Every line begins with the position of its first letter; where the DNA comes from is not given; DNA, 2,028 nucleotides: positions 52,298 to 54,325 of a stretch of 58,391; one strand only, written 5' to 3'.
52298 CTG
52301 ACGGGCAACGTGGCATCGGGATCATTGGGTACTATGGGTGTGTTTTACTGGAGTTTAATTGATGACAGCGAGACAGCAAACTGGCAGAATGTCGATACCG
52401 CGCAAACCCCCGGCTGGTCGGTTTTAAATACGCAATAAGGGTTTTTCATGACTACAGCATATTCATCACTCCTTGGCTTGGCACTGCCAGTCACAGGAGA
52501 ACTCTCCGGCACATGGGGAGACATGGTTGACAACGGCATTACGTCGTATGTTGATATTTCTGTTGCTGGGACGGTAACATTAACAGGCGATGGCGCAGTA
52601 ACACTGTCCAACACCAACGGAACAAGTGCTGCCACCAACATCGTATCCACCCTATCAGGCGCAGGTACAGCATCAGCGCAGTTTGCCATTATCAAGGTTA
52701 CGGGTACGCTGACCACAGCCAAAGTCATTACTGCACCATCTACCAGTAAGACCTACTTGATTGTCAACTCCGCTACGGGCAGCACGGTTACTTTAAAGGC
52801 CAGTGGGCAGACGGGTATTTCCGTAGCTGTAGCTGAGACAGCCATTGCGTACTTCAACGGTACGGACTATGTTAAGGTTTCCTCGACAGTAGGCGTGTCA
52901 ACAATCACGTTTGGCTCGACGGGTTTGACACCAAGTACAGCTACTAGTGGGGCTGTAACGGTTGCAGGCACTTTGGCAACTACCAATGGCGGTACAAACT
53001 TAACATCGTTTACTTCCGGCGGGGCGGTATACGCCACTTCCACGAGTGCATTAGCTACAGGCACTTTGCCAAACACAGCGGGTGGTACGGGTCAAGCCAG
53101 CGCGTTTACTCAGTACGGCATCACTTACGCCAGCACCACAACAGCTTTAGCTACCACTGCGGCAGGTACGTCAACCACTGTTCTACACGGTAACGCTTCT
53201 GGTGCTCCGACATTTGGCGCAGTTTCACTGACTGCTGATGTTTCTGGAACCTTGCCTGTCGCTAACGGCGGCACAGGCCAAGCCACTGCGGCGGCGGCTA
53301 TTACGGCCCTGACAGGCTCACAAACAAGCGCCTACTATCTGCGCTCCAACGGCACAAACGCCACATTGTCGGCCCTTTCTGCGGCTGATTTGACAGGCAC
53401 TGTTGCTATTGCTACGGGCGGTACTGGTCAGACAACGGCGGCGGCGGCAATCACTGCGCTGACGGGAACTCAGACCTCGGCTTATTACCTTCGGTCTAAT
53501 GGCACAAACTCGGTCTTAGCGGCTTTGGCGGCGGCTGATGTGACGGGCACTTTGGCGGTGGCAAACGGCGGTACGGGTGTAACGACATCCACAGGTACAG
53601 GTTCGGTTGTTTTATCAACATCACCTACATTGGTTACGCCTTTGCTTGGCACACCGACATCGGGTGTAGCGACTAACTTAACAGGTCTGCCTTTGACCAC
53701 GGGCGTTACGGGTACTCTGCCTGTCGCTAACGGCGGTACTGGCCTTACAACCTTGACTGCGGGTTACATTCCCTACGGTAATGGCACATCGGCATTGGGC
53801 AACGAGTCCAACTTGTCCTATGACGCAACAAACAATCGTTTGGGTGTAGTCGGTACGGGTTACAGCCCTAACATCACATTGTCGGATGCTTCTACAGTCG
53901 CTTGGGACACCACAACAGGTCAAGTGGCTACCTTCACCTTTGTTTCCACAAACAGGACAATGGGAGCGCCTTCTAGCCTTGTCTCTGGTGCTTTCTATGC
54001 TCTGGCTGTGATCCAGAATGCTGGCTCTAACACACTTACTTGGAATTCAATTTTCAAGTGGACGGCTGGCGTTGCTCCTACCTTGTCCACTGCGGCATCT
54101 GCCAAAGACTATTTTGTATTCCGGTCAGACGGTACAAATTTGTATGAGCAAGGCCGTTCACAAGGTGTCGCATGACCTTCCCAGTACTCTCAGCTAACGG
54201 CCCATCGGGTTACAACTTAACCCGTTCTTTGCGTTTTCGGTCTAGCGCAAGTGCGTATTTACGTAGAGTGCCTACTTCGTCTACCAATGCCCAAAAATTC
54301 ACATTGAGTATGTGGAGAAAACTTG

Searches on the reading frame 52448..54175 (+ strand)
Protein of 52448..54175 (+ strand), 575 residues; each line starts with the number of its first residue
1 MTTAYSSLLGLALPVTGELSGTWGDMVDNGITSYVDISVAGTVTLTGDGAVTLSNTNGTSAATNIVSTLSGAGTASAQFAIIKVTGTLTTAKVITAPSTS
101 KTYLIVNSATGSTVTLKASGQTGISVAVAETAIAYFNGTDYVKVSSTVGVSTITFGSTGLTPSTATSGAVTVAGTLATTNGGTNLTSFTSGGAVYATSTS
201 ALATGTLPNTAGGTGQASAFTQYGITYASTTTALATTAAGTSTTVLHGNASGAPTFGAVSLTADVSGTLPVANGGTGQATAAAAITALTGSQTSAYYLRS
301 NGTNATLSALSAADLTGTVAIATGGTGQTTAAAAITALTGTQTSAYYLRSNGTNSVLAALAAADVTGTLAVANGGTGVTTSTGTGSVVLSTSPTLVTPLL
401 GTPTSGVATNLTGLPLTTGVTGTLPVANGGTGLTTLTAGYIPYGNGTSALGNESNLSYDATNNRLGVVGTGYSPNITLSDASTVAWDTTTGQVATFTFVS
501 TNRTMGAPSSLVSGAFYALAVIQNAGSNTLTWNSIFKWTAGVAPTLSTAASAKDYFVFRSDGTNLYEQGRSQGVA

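Call 10: search_protein_families(library=pfam, proteins=[window:52448-54175:+], max_evalue=0.001)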
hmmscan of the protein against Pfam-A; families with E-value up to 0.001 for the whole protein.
window:52448-54175:+ (575 aa): 0 families

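Call 35: search_protein_families(library=phrogs, proteins=[window:52448-54175:+], max_evalue=0.001)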
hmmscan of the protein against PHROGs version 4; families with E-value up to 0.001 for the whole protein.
window:52448-54175:+ (575 aa): 1 family
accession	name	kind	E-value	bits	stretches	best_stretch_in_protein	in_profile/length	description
phrog_9017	-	tail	4.6e-06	28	1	475-563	61-147/159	tail fiber protein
